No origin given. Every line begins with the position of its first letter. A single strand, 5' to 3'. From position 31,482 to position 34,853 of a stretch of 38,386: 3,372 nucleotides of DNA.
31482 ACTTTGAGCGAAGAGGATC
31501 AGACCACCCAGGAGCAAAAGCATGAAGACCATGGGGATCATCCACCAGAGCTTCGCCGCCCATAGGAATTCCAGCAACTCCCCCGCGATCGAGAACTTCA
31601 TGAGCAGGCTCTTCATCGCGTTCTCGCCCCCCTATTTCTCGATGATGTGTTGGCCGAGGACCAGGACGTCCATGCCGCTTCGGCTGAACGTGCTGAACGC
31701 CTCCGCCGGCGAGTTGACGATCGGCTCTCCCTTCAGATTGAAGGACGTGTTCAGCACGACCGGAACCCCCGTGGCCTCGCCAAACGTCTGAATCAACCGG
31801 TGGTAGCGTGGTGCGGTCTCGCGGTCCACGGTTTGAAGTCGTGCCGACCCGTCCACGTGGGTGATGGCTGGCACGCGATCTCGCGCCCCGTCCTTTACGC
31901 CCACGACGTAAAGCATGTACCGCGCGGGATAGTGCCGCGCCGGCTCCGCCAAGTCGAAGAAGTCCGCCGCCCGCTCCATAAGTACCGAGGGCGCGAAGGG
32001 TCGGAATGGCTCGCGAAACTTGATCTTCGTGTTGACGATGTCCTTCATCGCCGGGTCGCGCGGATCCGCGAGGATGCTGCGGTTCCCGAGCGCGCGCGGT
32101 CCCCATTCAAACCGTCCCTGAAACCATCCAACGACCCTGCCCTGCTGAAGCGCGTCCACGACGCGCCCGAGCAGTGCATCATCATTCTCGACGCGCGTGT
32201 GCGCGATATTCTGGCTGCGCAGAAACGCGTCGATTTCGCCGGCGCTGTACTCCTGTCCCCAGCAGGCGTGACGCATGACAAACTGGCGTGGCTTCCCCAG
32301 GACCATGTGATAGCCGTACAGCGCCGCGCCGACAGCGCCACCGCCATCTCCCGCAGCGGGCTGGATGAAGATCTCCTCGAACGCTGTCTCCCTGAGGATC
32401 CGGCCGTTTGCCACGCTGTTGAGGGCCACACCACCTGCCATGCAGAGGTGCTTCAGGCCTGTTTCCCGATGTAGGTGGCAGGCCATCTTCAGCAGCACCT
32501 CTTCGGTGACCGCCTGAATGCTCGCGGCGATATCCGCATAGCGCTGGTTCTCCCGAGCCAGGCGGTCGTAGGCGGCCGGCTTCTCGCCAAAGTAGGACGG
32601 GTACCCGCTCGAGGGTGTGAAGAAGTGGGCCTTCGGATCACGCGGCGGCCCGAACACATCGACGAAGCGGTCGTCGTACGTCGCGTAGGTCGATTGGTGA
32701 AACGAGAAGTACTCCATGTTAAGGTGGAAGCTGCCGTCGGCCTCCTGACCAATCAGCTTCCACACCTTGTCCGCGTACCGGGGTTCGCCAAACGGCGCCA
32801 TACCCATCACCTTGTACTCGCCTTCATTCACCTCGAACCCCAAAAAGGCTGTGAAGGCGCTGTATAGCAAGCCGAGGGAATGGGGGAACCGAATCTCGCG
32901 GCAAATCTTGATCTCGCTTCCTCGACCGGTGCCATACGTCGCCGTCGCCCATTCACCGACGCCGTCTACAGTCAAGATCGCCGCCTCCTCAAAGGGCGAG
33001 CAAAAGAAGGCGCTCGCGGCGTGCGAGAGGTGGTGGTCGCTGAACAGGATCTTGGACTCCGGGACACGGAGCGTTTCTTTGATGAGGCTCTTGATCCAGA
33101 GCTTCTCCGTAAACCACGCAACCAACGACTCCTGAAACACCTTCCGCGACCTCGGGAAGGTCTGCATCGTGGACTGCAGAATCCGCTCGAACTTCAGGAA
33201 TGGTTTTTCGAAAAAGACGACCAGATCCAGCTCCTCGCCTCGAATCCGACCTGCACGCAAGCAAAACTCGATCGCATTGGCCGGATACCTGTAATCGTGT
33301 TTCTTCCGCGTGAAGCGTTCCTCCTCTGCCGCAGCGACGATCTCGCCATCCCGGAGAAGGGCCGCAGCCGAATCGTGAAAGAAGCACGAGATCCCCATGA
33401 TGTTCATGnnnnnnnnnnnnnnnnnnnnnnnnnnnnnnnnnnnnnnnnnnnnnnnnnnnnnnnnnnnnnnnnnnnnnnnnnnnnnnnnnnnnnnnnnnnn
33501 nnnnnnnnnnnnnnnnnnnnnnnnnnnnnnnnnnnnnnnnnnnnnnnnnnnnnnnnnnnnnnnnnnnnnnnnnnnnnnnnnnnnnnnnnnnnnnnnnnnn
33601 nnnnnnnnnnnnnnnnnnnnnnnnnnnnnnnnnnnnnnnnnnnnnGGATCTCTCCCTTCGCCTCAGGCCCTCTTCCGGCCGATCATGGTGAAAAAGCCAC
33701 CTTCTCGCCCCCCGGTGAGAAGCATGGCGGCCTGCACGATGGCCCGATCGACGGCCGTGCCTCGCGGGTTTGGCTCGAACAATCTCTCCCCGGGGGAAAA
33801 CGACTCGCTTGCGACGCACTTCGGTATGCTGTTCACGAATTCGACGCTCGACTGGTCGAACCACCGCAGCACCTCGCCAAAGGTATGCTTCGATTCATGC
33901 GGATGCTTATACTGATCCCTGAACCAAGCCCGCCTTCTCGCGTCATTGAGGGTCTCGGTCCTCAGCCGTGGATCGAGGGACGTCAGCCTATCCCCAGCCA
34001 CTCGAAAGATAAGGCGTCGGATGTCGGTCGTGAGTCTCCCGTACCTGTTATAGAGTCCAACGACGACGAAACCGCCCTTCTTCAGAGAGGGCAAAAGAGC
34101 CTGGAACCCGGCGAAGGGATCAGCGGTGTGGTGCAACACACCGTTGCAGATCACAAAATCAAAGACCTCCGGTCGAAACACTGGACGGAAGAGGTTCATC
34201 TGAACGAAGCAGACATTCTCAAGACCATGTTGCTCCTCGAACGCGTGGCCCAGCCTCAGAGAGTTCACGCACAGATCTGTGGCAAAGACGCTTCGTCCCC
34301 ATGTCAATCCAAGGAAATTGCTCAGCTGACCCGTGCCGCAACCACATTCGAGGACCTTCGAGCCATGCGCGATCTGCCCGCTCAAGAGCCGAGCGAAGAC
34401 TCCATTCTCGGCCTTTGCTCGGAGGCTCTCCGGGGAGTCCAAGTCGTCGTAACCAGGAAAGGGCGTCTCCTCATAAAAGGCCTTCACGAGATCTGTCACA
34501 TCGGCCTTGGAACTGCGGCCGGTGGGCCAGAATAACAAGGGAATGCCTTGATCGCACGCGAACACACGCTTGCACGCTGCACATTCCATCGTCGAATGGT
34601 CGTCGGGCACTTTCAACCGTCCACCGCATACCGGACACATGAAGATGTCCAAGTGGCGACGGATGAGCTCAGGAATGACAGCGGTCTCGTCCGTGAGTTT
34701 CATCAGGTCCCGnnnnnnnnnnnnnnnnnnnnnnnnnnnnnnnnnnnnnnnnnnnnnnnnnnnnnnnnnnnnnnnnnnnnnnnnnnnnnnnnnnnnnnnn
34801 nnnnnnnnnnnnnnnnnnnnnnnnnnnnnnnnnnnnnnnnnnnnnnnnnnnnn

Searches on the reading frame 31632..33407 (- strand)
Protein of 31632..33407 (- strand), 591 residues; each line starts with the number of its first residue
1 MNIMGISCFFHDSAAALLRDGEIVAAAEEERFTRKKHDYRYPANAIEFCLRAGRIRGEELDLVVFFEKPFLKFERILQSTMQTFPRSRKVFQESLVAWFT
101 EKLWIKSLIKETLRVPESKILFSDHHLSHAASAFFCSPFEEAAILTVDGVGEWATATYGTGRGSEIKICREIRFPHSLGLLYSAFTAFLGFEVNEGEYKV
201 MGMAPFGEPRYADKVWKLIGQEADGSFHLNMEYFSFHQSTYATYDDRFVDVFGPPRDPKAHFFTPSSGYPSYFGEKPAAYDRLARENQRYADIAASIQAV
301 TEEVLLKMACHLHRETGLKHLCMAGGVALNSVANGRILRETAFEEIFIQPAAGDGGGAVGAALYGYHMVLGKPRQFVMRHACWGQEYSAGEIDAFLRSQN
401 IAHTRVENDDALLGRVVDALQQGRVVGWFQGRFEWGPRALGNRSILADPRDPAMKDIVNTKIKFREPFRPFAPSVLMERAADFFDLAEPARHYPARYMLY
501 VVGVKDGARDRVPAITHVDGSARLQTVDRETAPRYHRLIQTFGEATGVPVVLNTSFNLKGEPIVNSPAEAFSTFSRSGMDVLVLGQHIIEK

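Call 8: search_protein_families(library=ncbifam, proteins=[window:31632-33407:-], max_evalue=1e-10)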
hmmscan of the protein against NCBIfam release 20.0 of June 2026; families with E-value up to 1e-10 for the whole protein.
window:31632-33407:- (591 aa): 1 family
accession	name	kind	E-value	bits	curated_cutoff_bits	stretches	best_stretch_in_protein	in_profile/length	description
NF041651.1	nodul_NodU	equivalog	2e-46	158.9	1000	1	286-566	266-532/556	nodulation protein NodU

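Call 50: search_protein_families(library=pfam, proteins=[window:31632-33407:-], max_evalue=0.001)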
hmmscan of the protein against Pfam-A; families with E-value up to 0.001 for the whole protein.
window:31632-33407:- (591 aa): 4 families
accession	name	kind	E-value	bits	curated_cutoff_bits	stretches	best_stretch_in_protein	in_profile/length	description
PF02543.21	Carbam_trans_N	-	2.4e-82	277.6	24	1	3-363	2-346/346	Carbamoyltransferase N-terminus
PF16861.10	Carbam_trans_C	-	4.8e-71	238.2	27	1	418-591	2-170/170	Carbamoyltransferase C-terminus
PF00814.31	TsaD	-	0.00023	21.4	24.8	1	270-337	177-237/264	tRNA N6-adenosine threonylcarbamoyltransferase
PF22521.2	HypF_C_2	-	0.0009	19.5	27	0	285-360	161-240/241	Carbamoyltransferase, Kae1-like Domain, second subdomain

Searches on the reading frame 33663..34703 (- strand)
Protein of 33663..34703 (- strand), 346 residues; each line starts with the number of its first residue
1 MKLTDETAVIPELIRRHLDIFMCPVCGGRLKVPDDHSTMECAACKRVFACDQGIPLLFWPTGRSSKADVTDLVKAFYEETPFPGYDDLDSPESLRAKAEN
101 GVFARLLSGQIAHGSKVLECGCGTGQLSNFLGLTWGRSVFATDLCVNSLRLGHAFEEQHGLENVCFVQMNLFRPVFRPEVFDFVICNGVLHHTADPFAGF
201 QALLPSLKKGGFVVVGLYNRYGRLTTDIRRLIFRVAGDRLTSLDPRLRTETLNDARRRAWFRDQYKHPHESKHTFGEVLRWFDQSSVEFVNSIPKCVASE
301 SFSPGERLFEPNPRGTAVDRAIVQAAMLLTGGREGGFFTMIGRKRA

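Call 8: search_protein_families(library=ncbifam, proteins=[window:33663-34703:-], max_evalue=1e-10)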
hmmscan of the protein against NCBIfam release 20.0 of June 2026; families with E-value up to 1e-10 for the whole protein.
window:33663-34703:- (346 aa): 0 families

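Call 50: search_protein_families(library=pfam, proteins=[window:33663-34703:-], max_evalue=0.001)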
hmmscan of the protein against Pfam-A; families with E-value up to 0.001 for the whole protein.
window:33663-34703:- (346 aa): 7 families
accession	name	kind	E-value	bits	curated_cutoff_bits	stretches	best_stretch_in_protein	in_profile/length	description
PF08241.18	Methyltransf_11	-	9.9e-14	52.2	21.2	1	118-215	1-95/95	Methyltransferase domain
PF13649.12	Methyltransf_25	-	1.4e-12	48.5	27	1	117-211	1-97/97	Methyltransferase domain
PF13847.12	Methyltransf_31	-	1.4e-11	44.7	27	1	113-219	3-113/145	Methyltransferase domain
PF13489.12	Methyltransf_23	-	1.1e-10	41.9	27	1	107-229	16-130/164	Methyltransferase domain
PF08242.18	Methyltransf_12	-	2.3e-10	41.5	30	1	118-212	1-97/98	Methyltransferase domain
PF03966.22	Trm112p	-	1.5e-05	25.3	22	1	16-49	3-36/40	Trm112p-like protein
PF05175.20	MTS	-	0.00017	21.7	23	1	113-193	31-111/170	Methyltransferase small domain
